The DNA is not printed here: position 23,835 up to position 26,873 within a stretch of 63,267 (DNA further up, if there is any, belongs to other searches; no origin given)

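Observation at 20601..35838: Highly diverged F/G-type-like T4SS locus with no recognisable relaxase, integrase or several canonical mating-pair genes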

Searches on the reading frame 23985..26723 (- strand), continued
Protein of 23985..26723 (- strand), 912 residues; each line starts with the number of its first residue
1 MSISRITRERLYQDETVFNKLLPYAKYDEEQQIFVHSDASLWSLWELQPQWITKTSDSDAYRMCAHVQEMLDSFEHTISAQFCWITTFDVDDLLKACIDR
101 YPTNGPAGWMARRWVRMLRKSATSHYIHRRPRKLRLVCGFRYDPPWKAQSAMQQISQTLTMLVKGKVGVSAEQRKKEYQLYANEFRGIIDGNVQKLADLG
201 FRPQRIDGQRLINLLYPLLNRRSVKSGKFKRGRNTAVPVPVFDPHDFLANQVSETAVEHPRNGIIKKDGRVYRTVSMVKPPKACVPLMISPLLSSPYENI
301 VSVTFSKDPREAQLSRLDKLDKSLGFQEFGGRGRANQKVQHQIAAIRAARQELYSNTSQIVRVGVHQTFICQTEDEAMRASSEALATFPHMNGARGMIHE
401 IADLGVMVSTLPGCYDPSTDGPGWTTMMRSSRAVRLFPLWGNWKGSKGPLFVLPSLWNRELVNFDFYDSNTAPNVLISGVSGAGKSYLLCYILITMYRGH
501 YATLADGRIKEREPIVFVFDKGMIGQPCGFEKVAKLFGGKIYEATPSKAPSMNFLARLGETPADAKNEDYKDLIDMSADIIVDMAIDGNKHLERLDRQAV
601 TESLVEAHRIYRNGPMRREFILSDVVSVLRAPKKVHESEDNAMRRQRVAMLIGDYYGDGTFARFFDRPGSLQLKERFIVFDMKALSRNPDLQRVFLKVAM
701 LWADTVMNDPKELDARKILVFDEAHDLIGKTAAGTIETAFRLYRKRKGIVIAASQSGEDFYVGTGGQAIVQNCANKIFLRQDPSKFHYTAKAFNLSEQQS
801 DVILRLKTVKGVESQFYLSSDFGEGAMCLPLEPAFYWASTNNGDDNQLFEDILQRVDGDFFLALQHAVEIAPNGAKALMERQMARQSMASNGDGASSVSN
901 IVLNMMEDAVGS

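Call 46: search_protein_families(library=ncbifam, alignment_id=A4, max_evalue=0.05)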
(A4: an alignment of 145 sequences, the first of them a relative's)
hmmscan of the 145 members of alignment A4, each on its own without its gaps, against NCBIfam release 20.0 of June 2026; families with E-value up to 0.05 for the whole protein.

A. member 1, L001:5657-6085:+ (143 aa): 0 families

B. families by the number of members that match (of 145 scanned): 17 families
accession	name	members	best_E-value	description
TIGR02761.1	TraE_TIGR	11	4.4e-06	type IV conjugative transfer system protein TraE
NF010431.0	PRK13857.1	3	0.0043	pilin major subunit VirB2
NF007524.0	PRK10133.1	2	0.0013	L-fucose:H+ symporter permease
NF040513.1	antiport_TyrP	2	0.007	tyrosine-tyramine antiporter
TIGR00955.1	3a01204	2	0.031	pigment precursor permease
TIGR00957.1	MRP_assoc_pro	1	0.0012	multi drug resistance-associated protein (MRP)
NF050142.1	PG1828_fam_lipo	1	0.0032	PG1828 family lipoprotein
NF041850.1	VI_secsys_TagV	1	0.0049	type VI secretion system accessory protein TagV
NF005066.0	PRK06483.1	1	0.014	dihydromonapterin reductase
NF053637.1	SerProtHtrAspr2045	1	0.014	serine protease HtrA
NF042931.1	SAG1386_EF1546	1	0.016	SAG1386/EF1546 family surface-associated protein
NF010399.0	PRK13825.1-3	1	0.017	conjugal transfer protein TraB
NF000140.3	AAC_6p_Salmo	1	0.023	cryptic aminoglycoside N-acetyltransferase AAC(6')-Iy/Iaa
NF008546.0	PRK11469.1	1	0.024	manganese efflux pump MntP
TIGR00529.1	AF0261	1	0.024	TIGR00529 family membrane protein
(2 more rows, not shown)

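Call 57: search_protein_families(library=pfam, proteins=[L004:15789-16184:+, L010:15449-15889:+, L033:15749-16168:+], max_evalue=1)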
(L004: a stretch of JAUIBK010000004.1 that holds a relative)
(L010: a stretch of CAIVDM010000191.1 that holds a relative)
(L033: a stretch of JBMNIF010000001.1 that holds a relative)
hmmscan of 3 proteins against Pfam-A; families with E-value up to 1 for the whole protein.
L004:15789-16184:+ (132 aa): 1 family
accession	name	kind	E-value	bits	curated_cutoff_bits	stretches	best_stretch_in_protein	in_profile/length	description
PF04956.18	TrbC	-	0.051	14.2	27.9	1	31-117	11-93/98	TrbC/VIRB2 pilin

L010:15449-15889:+ (147 aa): 2 families
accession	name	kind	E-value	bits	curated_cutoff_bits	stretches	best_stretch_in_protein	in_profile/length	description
PF04956.18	TrbC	-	0.0021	18.7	27.9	1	34-125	7-88/98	TrbC/VIRB2 pilin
PF04972.22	BON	-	0.037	14.8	27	1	3-38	7-48/69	BON domain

L033:15749-16168:+ (140 aa): 0 families

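Call 65: search_solved_structures(query=A1, max_evalue=0.001)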
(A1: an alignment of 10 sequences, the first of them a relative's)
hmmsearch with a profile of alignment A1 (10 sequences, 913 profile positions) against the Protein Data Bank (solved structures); distinct sequences matched with E-value up to 0.001: 4.
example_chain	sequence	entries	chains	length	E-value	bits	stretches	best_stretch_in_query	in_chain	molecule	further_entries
4ag5_A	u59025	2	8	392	4.2e-07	31.4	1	636-807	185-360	TYPE IV SECRETORY PATHWAY VIRB4 COMPONENTS-LIKE PROTEIN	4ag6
7o41_A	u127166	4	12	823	0.00013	23.1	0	645-803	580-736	TrwK protein | Type IV secretion system protein virB4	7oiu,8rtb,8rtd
7o43_A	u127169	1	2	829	0.00013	23.1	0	645-803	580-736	TrwK protein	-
7o42_A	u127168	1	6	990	0.00025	22.2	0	645-803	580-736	TrwK protein,Protein hcp1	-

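Call 79: get_annotated_region(hit=H12, flank=9000)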
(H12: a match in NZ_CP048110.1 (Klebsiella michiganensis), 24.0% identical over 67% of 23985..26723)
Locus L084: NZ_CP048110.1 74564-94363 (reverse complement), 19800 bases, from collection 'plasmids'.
description: Klebsiella michiganensis strain BD177 plasmid unnamed2
organism: Klebsiella michiganensis (NCBI taxid 1134687)
taxonomy: Bacteria; Pseudomonadota; Gammaproteobacteria; Enterobacterales; Enterobacteriaceae; Klebsiella; Klebsiella michiganensis
host: -; source: Bactrocera dorsalis,cell culture; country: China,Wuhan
typing (MOB-suite, as given by PLSDB): non-mobilizable; replicon rep_cluster_1418
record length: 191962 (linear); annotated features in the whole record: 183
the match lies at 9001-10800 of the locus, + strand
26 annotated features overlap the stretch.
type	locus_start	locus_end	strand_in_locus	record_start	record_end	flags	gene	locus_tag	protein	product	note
CDS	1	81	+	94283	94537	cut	-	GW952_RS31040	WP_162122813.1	DUF905 family protein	-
CDS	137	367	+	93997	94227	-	-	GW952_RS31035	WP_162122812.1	hypothetical protein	-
CDS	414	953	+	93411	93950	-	-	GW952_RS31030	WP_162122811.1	hypothetical protein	-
CDS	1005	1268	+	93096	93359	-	-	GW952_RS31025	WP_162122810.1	hypothetical protein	-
CDS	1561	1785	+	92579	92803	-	-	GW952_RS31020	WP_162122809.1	hypothetical protein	-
CDS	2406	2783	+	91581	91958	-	-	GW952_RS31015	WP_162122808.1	relaxosome protein TraM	-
CDS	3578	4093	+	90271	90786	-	-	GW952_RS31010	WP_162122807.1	transcription termination/antitermination NusG family protein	GO:0006354 - DNA-templated transcription elongation [Evidence IEA]; GO:0006355 - regulation of DNA-templated ...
CDS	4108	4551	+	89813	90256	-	-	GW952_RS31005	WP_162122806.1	hypothetical protein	-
CDS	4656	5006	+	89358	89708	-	-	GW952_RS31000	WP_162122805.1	type IV conjugative transfer system pilin TraA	-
CDS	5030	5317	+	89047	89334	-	traL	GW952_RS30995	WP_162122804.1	type IV conjugative transfer system protein TraL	-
CDS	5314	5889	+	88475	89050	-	traE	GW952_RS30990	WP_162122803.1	type IV conjugative transfer system protein TraE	-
CDS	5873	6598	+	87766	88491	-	-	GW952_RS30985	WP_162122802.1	type-F conjugative transfer system secretin TraK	-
CDS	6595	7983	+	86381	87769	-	-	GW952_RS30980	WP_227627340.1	TrbI/VirB10 family protein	-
CDS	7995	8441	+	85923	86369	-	traV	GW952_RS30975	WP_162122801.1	type IV conjugative transfer system lipoprotein TraV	-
CDS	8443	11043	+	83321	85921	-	traC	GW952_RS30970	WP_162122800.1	type IV secretion system protein TraC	-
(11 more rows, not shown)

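Call 80: get_annotated_region(hit=H14, flank=9000)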
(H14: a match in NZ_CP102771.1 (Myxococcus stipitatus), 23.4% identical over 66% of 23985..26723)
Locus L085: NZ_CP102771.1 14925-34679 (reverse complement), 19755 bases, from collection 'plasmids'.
description: Myxococcus stipitatus strain YRE12 plasmid pYRE, complete sequence
organism: Myxococcus stipitatus (NCBI taxid 83455)
taxonomy: Bacteria; Myxococcota; Myxococcia; Myxococcales; Myxococcaceae; Myxococcus; Myxococcus stipitatus
host: -; source: -; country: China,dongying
typing (MOB-suite, as given by PLSDB): non-mobilizable
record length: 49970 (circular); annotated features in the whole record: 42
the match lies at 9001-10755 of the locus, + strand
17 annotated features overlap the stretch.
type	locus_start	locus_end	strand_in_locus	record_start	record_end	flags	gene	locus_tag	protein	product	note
CDS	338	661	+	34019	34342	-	-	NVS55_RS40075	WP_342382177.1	hypothetical protein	-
CDS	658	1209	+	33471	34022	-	-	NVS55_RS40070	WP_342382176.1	hypothetical protein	-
CDS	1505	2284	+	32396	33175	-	-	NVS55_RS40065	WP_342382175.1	ParA family protein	-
CDS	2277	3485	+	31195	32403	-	-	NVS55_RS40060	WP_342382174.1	ParB/RepB/Spo0J family partition protein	-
CDS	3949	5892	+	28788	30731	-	-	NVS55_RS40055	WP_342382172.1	TraM recognition domain-containing protein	-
CDS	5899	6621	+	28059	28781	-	-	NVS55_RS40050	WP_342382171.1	hypothetical protein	-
CDS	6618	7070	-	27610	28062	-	-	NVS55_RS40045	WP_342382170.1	hypothetical protein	-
CDS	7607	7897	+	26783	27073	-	-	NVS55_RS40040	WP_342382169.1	hypothetical protein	-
CDS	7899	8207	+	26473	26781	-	-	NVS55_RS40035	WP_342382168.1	hypothetical protein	-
CDS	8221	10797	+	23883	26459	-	-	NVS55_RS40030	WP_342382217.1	ATP-binding protein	-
CDS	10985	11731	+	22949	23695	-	-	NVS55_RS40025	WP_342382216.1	hypothetical protein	-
CDS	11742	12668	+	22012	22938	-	-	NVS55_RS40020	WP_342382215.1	hypothetical protein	-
CDS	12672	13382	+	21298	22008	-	-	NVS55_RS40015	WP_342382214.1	hypothetical protein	-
CDS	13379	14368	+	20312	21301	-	-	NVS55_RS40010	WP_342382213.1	hypothetical protein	-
CDS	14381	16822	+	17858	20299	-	-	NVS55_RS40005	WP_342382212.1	protein kinase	GO:0006468 - protein phosphorylation [Evidence IEA]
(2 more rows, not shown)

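Call 81: get_annotated_region(hit=H9, flank=7000)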
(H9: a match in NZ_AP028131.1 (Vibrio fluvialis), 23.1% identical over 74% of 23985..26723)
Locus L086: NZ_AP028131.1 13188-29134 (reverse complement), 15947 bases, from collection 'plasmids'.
description: Vibrio fluvialis strain IDH05335 plasmid pIDH5335-2
organism: Vibrio fluvialis (NCBI taxid 676)
taxonomy: Bacteria; Pseudomonadota; Gammaproteobacteria; Vibrionales; Vibrionaceae; Vibrio; Vibrio fluvialis
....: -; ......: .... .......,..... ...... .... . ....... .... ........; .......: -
typing (MOB-suite, as given by PLSDB): non-mobilizable
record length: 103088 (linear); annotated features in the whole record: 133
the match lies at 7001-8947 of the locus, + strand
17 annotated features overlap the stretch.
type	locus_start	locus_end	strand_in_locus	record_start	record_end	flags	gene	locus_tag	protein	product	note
CDS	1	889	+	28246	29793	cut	traD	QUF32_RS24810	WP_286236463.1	conjugative transfer system coupling protein TraD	GO:0015074 - DNA integration [Evidence IEA]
CDS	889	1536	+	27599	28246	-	-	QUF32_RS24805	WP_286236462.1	DUF4400 domain-containing protein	-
CDS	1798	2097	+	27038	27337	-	traL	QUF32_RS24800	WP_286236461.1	type IV conjugative transfer system protein TraL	-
CDS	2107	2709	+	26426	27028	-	-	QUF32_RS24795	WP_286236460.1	TraE/TraK family type IV conjugative transfer system protein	-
CDS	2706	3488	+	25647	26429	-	-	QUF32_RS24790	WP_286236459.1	type-F conjugative transfer system secretin TraK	-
CDS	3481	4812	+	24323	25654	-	-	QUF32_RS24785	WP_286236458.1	TrbI/VirB10 family protein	-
CDS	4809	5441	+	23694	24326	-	traV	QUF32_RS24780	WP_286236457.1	type IV conjugative transfer system lipoprotein TraV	-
CDS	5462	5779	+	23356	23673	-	traA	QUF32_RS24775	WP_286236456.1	TraA family conjugative transfer protein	-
CDS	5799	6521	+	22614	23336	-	-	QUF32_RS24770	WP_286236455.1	hypothetical protein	-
CDS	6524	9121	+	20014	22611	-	-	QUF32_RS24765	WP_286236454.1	TraC family protein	-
CDS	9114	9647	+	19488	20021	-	-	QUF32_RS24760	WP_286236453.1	S26 family signal peptidase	GO:0006465 - signal peptide processing [Evidence IEA]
CDS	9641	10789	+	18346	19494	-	-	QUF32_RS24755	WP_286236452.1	TrbC family F-type conjugative pilus assembly protein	-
CDS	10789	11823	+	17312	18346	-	-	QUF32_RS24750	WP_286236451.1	TraU family protein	-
CDS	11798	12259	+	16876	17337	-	-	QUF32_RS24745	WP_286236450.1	lytic transglycosylase domain-containing protein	-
CDS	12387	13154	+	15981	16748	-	-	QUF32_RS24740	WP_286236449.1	hypothetical protein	-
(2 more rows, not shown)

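Call 82: get_annotated_region(hit=H13, flank=7000)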
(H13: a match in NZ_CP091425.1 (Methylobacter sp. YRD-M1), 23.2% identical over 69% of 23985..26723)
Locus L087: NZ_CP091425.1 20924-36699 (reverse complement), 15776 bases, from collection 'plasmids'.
description: Methylobacter sp. YRD-M1 plasmid unnamed1, complete sequence
organism: Methylobacter sp. YRD-M1 (NCBI taxid 2911520)
taxonomy: Bacteria; Pseudomonadota; Gammaproteobacteria; Methylococcales; Methylococcaceae; Methylobacter; Methylobacter sp. YRD-M1
host: -; source: isolate,wetland soil; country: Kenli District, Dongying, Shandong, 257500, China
typing (MOB-suite, as given by PLSDB): non-mobilizable
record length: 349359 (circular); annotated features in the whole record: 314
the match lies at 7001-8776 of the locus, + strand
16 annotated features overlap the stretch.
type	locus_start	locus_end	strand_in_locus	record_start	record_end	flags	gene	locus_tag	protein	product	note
CDS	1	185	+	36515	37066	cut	-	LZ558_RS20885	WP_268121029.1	transglycosylase SLT domain-containing protein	-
CDS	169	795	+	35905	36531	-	-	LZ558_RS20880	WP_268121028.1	OmpA family protein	-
CDS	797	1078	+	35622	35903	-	traL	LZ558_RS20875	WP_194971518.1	type IV conjugative transfer system protein TraL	-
CDS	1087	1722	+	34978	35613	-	-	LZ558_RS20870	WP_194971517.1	TraE/TraK family type IV conjugative transfer system protein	-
CDS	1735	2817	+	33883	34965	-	-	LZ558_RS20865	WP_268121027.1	type-F conjugative transfer system secretin TraK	-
CDS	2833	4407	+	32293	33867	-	-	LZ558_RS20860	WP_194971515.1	TrbI/VirB10 family protein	-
CDS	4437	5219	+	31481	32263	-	-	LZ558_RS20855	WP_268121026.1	DsbC family protein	-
CDS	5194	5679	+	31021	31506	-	traV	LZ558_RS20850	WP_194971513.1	type IV conjugative transfer system lipoprotein TraV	-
CDS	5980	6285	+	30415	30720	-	traA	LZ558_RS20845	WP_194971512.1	TraA family conjugative transfer protein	-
CDS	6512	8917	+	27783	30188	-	traC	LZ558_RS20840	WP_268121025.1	type IV secretion system protein TraC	-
CDS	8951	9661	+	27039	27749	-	-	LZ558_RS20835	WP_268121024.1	hypothetical protein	-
CDS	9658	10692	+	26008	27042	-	traF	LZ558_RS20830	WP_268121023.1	conjugal transfer protein TraF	-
CDS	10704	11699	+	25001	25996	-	-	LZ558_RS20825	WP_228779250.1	S49 family peptidase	GO:0006508 - proteolysis [Evidence IEA]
CDS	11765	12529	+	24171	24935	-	-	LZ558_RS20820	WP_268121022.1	EAL domain-containing protein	-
CDS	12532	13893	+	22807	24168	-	-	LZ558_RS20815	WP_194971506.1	conjugal transfer protein TraH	-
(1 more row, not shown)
